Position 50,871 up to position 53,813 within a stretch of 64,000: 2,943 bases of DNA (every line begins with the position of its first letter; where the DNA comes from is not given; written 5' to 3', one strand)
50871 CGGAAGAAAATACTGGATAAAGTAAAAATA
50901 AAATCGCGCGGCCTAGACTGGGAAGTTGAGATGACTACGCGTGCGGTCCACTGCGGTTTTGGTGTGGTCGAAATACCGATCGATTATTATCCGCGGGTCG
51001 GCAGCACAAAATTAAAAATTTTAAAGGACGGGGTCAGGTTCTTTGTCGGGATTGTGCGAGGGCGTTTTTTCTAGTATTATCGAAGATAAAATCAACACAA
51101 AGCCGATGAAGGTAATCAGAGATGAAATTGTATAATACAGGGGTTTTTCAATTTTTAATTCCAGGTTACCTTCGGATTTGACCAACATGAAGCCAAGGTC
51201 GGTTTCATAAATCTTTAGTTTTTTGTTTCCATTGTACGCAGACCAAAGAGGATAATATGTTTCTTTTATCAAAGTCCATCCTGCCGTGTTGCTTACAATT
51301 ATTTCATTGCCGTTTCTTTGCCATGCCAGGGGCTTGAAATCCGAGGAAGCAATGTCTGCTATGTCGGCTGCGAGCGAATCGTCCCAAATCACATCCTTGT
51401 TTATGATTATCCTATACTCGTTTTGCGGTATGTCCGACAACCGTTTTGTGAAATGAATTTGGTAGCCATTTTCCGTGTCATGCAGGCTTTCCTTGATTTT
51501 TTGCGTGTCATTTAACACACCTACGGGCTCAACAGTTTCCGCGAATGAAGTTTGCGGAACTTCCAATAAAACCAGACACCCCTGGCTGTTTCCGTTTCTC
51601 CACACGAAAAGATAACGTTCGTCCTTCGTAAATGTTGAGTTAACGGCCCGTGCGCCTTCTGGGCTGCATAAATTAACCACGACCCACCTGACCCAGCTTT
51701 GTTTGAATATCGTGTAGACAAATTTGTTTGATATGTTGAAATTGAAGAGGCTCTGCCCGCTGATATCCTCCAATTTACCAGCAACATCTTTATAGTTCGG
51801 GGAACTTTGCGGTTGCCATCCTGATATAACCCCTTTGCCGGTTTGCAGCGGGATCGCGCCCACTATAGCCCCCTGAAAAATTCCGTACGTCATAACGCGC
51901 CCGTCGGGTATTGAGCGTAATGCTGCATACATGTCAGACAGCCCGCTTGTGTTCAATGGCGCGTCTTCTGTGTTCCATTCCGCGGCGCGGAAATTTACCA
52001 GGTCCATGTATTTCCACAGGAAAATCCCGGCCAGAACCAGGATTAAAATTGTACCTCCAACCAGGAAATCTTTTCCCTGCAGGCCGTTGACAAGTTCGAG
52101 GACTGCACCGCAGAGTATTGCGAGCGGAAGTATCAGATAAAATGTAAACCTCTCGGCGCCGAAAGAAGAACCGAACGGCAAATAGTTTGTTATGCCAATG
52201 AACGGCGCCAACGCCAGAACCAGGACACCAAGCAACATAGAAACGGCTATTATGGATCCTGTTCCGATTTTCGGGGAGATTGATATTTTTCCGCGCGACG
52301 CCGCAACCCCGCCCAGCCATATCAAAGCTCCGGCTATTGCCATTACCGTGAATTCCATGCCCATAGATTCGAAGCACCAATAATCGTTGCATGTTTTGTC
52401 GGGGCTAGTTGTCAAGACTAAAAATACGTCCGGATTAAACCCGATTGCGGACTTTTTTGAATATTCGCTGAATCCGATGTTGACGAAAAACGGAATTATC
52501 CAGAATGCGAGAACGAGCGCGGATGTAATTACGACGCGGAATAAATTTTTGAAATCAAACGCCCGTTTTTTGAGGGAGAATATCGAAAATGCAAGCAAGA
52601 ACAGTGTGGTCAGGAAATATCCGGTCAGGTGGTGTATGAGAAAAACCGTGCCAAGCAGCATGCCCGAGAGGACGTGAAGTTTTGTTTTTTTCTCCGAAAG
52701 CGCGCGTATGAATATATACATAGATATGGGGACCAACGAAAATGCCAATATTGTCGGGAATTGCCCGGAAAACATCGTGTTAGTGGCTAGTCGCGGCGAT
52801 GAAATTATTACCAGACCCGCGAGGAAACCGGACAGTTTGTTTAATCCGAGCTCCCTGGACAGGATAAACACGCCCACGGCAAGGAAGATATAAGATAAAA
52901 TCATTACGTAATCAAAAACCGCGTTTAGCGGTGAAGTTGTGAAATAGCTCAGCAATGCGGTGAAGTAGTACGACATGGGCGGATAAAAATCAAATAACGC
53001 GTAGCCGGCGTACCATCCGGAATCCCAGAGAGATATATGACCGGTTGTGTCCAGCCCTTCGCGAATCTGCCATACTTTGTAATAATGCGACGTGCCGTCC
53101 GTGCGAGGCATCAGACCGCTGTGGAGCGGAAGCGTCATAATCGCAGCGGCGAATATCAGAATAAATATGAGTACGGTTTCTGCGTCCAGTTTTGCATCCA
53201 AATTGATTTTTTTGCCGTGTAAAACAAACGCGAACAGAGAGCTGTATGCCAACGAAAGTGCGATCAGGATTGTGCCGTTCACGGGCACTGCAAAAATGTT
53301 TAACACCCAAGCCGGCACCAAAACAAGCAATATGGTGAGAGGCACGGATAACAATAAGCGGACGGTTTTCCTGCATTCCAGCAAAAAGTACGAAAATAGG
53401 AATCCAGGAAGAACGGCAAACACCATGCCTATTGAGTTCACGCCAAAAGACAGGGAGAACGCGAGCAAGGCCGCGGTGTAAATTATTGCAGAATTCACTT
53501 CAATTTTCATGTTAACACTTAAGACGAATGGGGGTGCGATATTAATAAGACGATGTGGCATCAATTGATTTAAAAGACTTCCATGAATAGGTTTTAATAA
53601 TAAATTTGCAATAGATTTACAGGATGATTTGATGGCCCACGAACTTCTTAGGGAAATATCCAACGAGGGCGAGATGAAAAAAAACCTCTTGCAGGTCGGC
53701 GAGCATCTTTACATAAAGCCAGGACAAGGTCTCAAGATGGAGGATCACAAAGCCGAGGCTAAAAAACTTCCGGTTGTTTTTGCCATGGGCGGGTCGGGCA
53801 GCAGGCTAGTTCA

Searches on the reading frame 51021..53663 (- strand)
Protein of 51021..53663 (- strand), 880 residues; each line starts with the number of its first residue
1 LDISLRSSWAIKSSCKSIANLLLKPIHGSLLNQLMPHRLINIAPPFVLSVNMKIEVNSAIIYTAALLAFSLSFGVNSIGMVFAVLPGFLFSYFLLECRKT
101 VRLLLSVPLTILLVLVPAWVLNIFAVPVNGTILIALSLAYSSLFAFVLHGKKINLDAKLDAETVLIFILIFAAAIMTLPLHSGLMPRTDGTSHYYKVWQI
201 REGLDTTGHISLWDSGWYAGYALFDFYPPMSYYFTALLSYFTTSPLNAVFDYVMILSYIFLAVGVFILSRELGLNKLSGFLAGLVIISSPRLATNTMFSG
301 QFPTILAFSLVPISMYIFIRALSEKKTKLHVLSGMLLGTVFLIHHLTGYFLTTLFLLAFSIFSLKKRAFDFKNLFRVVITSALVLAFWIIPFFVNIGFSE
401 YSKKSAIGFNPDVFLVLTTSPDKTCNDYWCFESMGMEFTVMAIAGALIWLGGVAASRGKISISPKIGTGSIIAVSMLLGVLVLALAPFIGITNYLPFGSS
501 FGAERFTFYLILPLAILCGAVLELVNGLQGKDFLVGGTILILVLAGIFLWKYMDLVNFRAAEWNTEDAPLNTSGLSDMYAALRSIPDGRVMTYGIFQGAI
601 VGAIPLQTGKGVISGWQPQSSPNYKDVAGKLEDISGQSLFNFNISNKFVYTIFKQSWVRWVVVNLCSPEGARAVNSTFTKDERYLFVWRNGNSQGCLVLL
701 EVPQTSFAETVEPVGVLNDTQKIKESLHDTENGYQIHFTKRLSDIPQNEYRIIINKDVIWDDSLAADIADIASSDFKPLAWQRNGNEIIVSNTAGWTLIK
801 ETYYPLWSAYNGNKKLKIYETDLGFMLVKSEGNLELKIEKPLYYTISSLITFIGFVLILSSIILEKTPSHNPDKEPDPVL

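Call 8: search_protein_families(library=ncbifam, proteins=[window:51021-53663:-], max_evalue=0.00001)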
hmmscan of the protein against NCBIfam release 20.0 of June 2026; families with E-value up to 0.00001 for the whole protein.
window:51021-53663:- (880 aa): 0 families

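Call 40: search_protein_families(library=pfam, proteins=[window:51021-53663:-], max_evalue=0.001)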
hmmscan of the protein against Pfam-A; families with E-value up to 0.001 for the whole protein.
window:51021-53663:- (880 aa): 1 family
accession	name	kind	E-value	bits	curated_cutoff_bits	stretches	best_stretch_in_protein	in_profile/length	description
PF10131.15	PTPS_related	-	1e-23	84.1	26.4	1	224-624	1-372/621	6-pyruvoyl-tetrahydropterin synthase related domain; membrane protein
